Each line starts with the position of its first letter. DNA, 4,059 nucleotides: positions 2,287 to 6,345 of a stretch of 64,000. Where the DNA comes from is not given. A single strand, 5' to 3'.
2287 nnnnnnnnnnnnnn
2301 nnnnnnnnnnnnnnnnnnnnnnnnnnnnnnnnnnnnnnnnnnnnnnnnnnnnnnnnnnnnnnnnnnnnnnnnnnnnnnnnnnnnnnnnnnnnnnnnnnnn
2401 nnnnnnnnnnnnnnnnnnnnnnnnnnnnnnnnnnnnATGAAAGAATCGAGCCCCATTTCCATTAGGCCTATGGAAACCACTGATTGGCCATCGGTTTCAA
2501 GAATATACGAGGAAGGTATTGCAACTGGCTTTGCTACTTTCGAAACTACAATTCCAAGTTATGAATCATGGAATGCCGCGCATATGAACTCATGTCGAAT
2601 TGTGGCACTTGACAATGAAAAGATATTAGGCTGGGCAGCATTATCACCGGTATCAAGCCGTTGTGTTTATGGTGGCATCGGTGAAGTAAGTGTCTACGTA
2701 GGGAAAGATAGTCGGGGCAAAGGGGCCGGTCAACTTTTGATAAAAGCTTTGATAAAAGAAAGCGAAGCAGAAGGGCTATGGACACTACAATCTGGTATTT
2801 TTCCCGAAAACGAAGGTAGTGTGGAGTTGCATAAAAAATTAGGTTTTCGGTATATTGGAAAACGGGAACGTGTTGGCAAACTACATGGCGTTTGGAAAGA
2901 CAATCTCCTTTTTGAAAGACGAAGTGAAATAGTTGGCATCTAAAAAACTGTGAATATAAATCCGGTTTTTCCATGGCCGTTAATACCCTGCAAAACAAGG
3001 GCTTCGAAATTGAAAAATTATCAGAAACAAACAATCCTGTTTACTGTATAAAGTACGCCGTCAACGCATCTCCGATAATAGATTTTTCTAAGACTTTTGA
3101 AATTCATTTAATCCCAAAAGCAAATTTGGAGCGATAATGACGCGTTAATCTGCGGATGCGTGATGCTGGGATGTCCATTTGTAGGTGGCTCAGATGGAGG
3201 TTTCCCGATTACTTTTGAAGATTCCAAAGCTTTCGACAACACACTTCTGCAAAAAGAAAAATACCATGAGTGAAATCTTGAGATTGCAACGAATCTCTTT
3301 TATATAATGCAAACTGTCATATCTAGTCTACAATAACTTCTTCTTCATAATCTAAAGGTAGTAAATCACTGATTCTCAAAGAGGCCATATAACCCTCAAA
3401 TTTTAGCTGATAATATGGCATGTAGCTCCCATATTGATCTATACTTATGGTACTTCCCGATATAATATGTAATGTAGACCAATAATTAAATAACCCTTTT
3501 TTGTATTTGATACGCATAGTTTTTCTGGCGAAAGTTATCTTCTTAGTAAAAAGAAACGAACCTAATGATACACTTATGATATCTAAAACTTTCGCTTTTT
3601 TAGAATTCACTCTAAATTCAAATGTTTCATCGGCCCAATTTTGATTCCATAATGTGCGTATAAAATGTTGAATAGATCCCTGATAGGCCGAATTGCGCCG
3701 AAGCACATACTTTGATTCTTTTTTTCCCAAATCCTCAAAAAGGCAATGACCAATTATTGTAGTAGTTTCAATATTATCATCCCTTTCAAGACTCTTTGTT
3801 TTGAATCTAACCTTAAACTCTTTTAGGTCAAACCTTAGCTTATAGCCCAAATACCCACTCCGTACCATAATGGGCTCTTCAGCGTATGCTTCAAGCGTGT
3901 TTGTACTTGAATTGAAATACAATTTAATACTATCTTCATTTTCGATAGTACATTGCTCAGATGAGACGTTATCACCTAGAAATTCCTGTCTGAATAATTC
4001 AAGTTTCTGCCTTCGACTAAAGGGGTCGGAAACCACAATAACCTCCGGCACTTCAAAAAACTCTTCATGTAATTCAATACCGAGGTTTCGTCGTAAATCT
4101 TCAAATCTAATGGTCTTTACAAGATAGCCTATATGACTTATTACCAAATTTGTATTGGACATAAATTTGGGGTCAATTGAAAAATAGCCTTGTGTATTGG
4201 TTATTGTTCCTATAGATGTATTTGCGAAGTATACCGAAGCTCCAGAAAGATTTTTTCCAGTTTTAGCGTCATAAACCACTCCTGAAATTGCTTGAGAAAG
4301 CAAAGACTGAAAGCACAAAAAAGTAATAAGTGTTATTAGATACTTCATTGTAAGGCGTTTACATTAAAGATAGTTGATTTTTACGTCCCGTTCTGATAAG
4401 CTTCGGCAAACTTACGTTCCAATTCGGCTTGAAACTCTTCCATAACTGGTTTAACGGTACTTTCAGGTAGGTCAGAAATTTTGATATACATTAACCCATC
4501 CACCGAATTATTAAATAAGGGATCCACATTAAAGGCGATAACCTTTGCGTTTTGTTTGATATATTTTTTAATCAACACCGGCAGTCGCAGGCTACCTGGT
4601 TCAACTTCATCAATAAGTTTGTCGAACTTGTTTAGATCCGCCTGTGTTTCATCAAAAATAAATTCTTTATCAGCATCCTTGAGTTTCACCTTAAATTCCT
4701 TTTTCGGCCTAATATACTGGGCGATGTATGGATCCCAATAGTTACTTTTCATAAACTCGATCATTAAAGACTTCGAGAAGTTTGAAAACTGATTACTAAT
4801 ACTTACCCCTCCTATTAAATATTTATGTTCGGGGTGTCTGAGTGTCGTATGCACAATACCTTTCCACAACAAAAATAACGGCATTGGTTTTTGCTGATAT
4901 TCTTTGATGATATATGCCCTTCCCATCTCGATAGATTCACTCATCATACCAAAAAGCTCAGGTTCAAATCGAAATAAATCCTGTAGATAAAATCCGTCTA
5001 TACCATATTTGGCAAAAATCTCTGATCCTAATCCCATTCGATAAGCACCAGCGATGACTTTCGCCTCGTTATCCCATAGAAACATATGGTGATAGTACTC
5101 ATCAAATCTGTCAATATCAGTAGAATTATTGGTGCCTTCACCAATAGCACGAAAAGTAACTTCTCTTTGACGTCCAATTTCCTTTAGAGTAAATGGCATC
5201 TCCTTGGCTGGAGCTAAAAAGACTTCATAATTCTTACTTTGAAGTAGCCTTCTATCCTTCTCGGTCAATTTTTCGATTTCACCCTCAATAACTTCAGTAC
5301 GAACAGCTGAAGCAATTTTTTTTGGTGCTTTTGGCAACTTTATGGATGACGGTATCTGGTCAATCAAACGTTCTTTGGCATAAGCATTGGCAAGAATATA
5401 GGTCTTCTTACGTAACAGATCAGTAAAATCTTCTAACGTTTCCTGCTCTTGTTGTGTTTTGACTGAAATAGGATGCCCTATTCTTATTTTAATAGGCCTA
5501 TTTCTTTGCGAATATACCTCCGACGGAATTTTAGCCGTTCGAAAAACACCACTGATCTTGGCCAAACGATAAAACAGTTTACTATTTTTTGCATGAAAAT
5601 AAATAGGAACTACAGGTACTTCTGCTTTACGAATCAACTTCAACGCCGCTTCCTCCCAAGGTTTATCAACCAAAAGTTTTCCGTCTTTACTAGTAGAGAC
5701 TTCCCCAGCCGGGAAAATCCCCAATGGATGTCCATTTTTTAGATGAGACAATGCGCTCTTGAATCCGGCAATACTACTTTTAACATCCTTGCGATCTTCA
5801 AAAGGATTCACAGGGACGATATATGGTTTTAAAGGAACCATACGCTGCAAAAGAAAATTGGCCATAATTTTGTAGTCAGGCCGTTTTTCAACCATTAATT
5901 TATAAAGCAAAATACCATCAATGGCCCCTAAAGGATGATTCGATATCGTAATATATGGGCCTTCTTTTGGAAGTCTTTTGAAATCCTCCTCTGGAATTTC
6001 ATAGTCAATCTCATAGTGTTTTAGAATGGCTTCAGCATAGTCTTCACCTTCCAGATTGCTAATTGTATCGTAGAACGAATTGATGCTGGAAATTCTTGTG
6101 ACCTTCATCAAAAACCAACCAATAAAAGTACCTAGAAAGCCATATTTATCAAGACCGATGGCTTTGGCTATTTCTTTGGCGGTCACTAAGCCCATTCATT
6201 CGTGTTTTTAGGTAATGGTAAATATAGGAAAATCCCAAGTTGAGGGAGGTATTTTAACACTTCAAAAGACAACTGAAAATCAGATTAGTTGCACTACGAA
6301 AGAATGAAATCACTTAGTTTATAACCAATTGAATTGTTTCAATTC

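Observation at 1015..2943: Compact ars-like operon in which three consecutive proteins all end in a Cys-Cys tail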

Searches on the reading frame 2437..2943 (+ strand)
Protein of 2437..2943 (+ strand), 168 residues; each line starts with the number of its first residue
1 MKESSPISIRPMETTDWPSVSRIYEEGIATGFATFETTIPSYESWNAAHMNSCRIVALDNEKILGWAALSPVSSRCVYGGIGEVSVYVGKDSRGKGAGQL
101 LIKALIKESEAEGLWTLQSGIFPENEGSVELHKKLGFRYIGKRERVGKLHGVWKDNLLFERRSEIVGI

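Call 3: search_protein_families(library=pfam, proteins=[window:2437-2943:+], max_evalue=0.01)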
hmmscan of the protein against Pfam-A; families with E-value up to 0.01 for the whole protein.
window:2437-2943:+ (168 aa): 7 families
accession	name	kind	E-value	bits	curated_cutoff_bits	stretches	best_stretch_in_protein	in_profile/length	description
PF00583.31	Acetyltransf_1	-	1.8e-14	54.5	20.7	1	34-137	15-116/116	Acetyltransferase (GNAT) family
PF13420.13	Acetyltransf_4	-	7.7e-11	42.7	24.3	1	9-157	1-154/155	Acetyltransferase (GNAT) domain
PF13508.13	Acetyltransf_7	-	8.6e-09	36.1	27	1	55-138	6-83/84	Acetyltransferase (GNAT) domain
PF13302.13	Acetyltransf_3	-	3.8e-08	34.6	25.4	1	9-138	4-138/138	Acetyltransferase (GNAT) domain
PF13673.13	Acetyltransf_10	-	1.6e-06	28.5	23.6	1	27-144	9-114/128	Acetyltransferase (GNAT) domain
PF08445.16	FR47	-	6e-06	26.6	22.1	1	85-146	26-86/86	FR47-like protein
PF12746.13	GNAT_acetyltran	-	8.9e-06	26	26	1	69-140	169-237/243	GNAT acetyltransferase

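Call 4: search_protein_families(library=ncbifam, proteins=[window:2437-2943:+], max_evalue=0.01)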
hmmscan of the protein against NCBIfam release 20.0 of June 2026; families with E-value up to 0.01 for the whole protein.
window:2437-2943:+ (168 aa): 12 families
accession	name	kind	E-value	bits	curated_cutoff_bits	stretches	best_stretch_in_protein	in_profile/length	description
NF040503.1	resist_ArsN1a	equivalog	8.7e-41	139.3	170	1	9-161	1-157/159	arsinothricin resistance N-acetyltransferase ArsN1 family A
NF040504.1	resist_ArsN1b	equivalog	8.9e-22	77.6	210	1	9-156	1-152/159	arsinothricin resistance N-acetyltransferase ArsN1 family B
NF040502.1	PPT_acetyltrans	equivalog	2.5e-16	59.9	300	1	3-162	4-167/183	phosphinothricin N-acetyltransferase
TIGR01575.1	rimI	equivalog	6.7e-06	26.3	86.4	1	47-144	27-119/132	ribosomal protein S18-alanine N-acetyltransferase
NF005840.0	PRK07757.1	equivalog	0.00022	21.2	154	1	55-155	45-133/153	N-acetyltransferase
NF043067.1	AAC_6p_group_E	equivalog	0.00029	20.7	140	1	85-138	75-128/140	aminoglycoside 6'-N-acetyltransferase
NF033150.1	AAC_6p_A49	exception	0.00074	19.3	410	1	31-125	33-121/184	aminoglycoside 6'-N-acetyltransferase AacA49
TIGR02406.1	ectoine_EctA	equivalog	0.00093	19.2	120.6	1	86-138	72-124/157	diaminobutyrate acetyltransferase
TIGR03585.1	PseH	equivalog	0.00096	19.3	93.1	1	61-141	60-137/156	UDP-4-amino-4,6-dideoxy-N-acetyl-beta-L-altrosamine N-acetyltransferase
NF000158.2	AAC_6p_Il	exception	0.0013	18.6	270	1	3-139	2-141/152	aminoglycoside N-acetyltransferase AAC(6')-Il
NF007527.0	PRK10140.1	equivalog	0.0033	17.3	236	1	5-156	2-155/162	N-acetyltransferase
NF007025.1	PRK09491.1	equivalog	0.0038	17.2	173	1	86-143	68-125/145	ribosomal protein S18-alanine N-acetyltransferase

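Call 29: search_solved_structures(query=window:2437-2943:+, max_evalue=0.00001, show_alignments=1)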
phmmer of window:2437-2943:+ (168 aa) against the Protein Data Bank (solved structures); distinct sequences matched with E-value up to 0.00001: 16.
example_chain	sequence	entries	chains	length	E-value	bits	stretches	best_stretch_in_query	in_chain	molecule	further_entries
5dwm_A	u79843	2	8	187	1.5e-17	67.3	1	9-160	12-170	Phosphinothricin N-acetyltransferase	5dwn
4jxq_A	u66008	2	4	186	9.7e-17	64.6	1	8-161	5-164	Acetyltransferase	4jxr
9igk_A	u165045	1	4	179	2.5e-16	63.3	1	7-161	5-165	Phosphinothricin N-acetyltransferase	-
9igl_A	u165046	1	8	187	2.9e-16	63.1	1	7-161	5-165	Phosphinothricin N-acetyltransferase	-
2bl1_A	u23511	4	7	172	3.5e-16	62.8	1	8-157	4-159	PUTATIVE PHOSPHINOTHRICIN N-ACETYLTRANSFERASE PA4866 | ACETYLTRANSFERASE PA4866 FROM P. AERUGINOSA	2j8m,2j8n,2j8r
1yvo_A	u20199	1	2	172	6.9e-16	61.9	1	8-157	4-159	conserved hypothetical protein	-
1yr0_A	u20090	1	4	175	7.3e-16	61.8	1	7-160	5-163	phosphinothricin acetyltransferase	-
4mbu_A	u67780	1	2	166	2.8e-14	56.6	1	10-160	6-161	Similar to N-acetyltransferase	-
4j3g_A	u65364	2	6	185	7.5e-14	55.2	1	7-159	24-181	GCN5-related N-acetyltransferase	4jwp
5jtf_A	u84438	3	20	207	1.9e-12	50.7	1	5-155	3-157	Putative Phosphinothricin N-acetyltransferase | Phosphinothricin N-acetyltransferase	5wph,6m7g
1vhs_A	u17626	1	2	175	9.7e-12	48.4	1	7-153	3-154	similar to phosphinothricin acetyltransferase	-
5t7d_A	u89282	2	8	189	1.7e-10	44.3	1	3-155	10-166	Phosphinothricin N-acetyltransferase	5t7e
3dr6_A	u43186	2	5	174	8.6e-10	42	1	7-157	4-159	yncA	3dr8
2jlm_A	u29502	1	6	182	1.8e-09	41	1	41-160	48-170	PUTATIVE PHOSPHINOTHRICIN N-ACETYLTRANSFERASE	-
3f8k_A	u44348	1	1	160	8.2e-07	32.3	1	80-139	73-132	Protein acetyltransferase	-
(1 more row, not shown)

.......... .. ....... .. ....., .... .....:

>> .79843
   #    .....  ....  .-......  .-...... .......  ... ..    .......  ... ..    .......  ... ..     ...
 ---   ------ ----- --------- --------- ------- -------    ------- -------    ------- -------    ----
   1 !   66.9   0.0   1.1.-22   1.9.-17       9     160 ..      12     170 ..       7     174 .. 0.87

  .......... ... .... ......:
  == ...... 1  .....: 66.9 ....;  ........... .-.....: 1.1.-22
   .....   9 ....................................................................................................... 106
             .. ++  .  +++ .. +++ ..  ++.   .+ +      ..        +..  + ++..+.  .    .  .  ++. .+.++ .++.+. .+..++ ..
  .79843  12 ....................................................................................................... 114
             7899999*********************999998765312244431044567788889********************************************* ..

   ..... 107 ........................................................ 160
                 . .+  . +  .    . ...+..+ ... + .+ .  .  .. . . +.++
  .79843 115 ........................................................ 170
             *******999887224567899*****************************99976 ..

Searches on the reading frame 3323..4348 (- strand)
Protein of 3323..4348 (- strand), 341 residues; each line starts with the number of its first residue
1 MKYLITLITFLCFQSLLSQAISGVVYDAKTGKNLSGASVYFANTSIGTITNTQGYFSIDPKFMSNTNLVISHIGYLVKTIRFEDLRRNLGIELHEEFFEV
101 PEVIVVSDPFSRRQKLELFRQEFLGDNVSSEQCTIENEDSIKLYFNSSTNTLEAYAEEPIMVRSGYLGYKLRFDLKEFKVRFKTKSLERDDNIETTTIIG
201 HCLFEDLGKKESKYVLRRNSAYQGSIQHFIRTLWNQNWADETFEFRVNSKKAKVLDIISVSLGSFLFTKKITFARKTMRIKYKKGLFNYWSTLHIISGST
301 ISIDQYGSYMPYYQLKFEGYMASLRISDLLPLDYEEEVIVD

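Call 3: search_protein_families(library=pfam, proteins=[window:3323-4348:-], max_evalue=0.01)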
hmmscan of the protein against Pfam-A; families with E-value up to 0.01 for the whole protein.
window:3323-4348:- (341 aa): 2 families
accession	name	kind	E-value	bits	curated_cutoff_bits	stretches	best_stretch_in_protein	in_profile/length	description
PF13715.12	CarbopepD_reg_2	-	3.4e-16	59.5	32.2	1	21-105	1-88/88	CarboxypepD_reg-like domain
PF13620.12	CarboxypepD_reg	-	1.4e-07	32.2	32.3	1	21-80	2-64/82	Carboxypeptidase regulatory-like domain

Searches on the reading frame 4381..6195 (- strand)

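Call 3: search_protein_families(library=pfam, proteins=[window:4381-6195:-], max_evalue=0.01)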
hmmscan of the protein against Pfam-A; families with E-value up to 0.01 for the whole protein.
window:4381-6195:- (604 aa): 3 families
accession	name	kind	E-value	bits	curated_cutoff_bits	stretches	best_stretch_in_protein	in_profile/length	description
PF19576.4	Acyltransf_2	-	5.8e-30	104.5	27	1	28-272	21-263/266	Acyltransferase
PF13444.12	Acetyltransf_5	-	4.1e-21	76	22.4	1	344-444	2-102/102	Acetyltransferase (GNAT) domain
PF01553.26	Acyltransferase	-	1.5e-11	44.7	23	1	73-200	8-131/132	Acyltransferase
